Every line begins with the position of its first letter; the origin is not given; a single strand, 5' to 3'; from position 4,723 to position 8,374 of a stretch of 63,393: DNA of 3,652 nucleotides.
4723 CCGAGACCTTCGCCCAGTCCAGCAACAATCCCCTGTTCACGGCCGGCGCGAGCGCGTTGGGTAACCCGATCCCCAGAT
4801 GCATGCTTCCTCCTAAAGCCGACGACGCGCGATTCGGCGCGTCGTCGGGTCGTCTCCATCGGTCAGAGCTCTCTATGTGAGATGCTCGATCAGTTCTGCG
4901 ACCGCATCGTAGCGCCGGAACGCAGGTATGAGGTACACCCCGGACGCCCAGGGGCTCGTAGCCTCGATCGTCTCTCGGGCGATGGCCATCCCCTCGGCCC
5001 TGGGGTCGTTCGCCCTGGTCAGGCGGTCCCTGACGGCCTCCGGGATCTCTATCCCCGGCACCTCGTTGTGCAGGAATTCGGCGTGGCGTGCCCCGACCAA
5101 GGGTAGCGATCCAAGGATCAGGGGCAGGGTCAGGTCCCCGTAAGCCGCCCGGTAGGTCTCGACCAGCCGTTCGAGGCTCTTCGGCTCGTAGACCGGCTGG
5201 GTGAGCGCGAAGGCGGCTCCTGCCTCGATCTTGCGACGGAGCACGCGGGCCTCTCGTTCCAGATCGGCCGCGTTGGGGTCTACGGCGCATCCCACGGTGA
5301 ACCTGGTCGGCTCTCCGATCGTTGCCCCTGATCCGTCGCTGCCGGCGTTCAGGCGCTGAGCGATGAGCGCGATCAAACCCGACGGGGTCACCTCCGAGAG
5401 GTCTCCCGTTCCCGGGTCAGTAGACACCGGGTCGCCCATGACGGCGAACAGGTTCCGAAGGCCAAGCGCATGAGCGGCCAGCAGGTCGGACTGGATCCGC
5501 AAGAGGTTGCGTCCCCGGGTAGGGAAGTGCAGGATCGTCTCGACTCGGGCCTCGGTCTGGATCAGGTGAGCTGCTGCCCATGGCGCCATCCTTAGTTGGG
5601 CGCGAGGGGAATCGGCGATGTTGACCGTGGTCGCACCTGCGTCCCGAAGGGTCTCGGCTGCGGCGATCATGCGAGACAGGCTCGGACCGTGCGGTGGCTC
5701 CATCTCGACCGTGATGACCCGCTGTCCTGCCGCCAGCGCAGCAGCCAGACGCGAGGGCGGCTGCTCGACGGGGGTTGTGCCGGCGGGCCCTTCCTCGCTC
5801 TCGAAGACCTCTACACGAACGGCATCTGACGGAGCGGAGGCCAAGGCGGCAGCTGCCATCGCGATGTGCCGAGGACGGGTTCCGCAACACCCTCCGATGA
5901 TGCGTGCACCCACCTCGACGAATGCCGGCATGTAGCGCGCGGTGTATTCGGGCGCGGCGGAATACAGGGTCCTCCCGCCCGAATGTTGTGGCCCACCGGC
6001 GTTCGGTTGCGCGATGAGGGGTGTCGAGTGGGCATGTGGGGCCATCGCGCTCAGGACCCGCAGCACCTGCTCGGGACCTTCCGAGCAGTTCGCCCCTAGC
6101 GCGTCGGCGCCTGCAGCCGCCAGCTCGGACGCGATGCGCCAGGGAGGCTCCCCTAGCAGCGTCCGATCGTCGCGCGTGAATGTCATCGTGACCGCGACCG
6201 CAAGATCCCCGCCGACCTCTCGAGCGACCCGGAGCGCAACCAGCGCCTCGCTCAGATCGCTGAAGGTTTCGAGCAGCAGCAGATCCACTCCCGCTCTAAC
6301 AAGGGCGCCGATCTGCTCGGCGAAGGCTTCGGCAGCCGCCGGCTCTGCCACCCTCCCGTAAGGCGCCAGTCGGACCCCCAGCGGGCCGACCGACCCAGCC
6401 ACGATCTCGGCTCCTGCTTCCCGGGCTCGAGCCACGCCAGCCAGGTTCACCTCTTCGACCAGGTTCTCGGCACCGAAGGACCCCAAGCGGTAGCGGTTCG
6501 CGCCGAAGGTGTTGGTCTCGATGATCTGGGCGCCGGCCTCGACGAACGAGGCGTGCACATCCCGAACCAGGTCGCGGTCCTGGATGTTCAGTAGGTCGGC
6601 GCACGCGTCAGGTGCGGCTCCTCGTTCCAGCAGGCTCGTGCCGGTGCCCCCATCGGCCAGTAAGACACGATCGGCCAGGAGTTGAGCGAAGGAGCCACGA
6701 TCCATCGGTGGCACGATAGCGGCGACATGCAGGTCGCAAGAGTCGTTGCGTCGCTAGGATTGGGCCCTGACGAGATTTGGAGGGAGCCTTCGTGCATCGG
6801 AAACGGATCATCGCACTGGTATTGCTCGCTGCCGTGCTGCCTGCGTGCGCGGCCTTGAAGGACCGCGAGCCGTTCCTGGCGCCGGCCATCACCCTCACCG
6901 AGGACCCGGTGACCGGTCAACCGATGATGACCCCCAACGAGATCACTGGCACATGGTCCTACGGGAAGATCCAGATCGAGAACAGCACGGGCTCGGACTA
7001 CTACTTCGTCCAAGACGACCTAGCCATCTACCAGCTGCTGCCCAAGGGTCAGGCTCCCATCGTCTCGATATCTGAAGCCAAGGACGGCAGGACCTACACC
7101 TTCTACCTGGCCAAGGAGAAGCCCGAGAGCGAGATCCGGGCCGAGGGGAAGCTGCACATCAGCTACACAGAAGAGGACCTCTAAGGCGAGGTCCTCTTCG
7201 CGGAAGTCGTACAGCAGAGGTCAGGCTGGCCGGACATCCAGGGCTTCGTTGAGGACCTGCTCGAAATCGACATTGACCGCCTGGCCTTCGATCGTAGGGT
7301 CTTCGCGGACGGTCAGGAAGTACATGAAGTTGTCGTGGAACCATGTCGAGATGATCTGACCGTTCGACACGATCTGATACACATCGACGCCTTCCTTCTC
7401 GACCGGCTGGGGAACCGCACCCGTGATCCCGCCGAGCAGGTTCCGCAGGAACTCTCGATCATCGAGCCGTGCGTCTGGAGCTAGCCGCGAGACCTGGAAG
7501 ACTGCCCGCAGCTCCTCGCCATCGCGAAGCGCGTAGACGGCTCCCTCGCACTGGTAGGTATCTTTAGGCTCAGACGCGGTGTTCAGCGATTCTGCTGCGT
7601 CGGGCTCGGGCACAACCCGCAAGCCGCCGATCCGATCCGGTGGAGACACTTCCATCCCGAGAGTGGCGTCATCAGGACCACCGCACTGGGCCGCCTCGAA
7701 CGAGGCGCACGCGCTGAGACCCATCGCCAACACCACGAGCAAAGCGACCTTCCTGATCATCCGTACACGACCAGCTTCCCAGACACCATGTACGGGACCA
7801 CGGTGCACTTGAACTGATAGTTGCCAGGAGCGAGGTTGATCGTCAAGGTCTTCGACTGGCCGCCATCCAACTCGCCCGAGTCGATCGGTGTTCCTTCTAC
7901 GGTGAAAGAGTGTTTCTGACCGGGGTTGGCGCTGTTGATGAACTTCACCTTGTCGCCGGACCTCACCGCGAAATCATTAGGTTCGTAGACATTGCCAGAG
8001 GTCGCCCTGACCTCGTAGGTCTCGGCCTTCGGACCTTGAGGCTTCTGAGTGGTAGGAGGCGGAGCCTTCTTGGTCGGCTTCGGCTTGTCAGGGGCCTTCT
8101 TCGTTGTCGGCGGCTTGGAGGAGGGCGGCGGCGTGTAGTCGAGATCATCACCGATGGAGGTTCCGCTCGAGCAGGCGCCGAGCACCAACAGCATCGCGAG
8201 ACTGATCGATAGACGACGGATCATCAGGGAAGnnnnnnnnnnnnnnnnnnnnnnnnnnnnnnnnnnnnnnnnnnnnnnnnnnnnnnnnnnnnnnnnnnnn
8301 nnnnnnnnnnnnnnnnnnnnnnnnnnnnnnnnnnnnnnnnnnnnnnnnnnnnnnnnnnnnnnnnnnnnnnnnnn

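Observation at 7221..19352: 12-kb co-directional operon joining a MoxR-DUF58-transglutaminase-like module to a binding-protein-less, MFS-fused Liv-type ABC transporter and three lipoproteins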

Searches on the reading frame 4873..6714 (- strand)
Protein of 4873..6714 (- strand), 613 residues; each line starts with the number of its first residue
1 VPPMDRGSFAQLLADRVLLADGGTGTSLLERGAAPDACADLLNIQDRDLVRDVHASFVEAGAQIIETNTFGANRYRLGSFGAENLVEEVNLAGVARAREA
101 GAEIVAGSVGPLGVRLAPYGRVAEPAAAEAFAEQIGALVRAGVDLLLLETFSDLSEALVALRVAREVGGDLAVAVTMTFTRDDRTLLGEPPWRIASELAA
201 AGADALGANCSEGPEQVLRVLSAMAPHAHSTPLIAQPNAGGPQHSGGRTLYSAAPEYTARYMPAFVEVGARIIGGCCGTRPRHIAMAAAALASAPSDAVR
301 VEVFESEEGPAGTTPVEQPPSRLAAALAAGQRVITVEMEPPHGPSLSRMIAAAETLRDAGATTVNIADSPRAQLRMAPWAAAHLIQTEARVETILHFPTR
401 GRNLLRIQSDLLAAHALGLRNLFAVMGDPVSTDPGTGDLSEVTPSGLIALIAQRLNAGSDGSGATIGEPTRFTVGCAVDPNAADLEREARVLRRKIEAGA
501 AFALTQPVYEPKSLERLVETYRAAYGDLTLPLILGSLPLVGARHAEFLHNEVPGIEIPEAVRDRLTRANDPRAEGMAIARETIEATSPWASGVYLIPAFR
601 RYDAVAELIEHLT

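Call 58: search_protein_families(library=pfam, proteins=[window:4873-6714:-], max_evalue=0.001)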
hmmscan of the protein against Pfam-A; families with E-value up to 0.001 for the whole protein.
window:4873-6714:- (613 aa): 2 families
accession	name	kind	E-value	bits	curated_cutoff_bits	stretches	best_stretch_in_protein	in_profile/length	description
PF02574.22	S-methyl_trans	-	1.1e-67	229.3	22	1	18-290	1-282/283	Homocysteine S-methyltransferase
PF02219.23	MTHFR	-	2.8e-26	93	24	1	323-582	2-254/287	Methylenetetrahydrofolate reductase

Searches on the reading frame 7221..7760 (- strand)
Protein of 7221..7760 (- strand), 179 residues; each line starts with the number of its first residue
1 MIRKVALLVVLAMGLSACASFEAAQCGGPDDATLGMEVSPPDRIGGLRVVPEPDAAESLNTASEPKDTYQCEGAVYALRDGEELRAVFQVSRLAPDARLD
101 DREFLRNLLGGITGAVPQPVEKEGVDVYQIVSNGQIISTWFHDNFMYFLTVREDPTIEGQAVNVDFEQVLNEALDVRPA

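Call 4: search_protein_families(library=pfam, proteins=[window:7221-7760:-], max_evalue=0.01)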
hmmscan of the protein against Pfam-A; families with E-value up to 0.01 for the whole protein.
window:7221-7760:- (179 aa): 0 families
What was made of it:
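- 7221..7760 (-): lipoB ('third lipoprotein'), 179 aa, core member of the MoxR/TgpA-like module. No Pfam hit (call 4).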

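Call 5: search_protein_families(library=ncbifam, proteins=[window:7221-7760:-], max_evalue=0.01)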
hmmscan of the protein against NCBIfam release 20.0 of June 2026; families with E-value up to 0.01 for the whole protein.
window:7221-7760:- (179 aa): 0 families

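Call 18: search_protein_families(library=pfam, proteins=[window:7221-7760:-], max_evalue=5)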
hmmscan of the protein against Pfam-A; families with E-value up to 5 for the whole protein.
window:7221-7760:- (179 aa): 0 families

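Call 67: search_solved_structures(query=A6, max_evalue=10)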
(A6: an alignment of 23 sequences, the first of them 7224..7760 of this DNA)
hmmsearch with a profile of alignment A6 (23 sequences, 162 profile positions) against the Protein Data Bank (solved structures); distinct sequences matched with E-value up to 10: 2.
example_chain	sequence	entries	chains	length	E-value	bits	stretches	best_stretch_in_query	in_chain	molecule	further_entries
9wyp_R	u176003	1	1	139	2.7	10.8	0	4-57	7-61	PsaR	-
7y7b_R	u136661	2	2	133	4.1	10.2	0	5-58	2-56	PsaR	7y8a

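Call 94: search_protein_families(library=padloc, proteins=[window:7221-7760:-], max_evalue=0.001)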
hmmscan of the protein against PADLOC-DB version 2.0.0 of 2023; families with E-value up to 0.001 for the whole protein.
window:7221-7760:- (179 aa): 0 families

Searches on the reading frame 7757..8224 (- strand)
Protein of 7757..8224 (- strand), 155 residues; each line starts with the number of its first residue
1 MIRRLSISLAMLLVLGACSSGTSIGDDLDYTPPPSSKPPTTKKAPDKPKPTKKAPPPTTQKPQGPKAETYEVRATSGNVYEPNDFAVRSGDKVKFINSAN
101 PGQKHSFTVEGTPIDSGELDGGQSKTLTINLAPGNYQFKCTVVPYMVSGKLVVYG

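Call 4: search_protein_families(library=pfam, proteins=[window:7757-8224:-], max_evalue=0.01)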
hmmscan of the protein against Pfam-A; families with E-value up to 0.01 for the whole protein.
window:7757-8224:- (155 aa): 2 families
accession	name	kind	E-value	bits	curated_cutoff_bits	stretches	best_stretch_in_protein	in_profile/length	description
PF13473.12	Cupredoxin_1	-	6.1e-09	36.3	27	1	66-153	19-104/104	Cupredoxin-like domain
PF00127.26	Copper-bind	-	4.6e-05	24.2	21.2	1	79-152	13-97/99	Copper binding proteins, plastocyanin/azurin family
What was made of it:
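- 7757..8224 (-): lipoA: lipoprotein with a Pro/Lys-rich linker and a cupredoxin-fold domain, 155 aa; found only in gene order O1. Cupredoxin_1 6e-9 (call 4).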

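Call 5: search_protein_families(library=ncbifam, proteins=[window:7757-8224:-], max_evalue=0.01)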
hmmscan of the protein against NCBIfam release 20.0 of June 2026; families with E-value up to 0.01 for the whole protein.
window:7757-8224:- (155 aa): 3 families
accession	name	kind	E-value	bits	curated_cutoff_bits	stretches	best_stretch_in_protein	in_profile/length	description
TIGR02375.1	pseudoazurin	equivalog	0.00034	20.3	109.85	1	78-146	10-78/116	pseudoazurin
TIGR02656.1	cyanin_plasto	equivalog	0.00087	19.7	87.85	1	78-118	12-52/99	plastocyanin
TIGR02657.1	amicyanin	equivalog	0.0013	19.1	110.2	1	80-153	8-82/83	amicyanin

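Call 94: search_protein_families(library=padloc, proteins=[window:7757-8224:-], max_evalue=0.001)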
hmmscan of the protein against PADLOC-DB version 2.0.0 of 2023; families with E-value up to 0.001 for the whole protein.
window:7757-8224:- (155 aa): 0 families
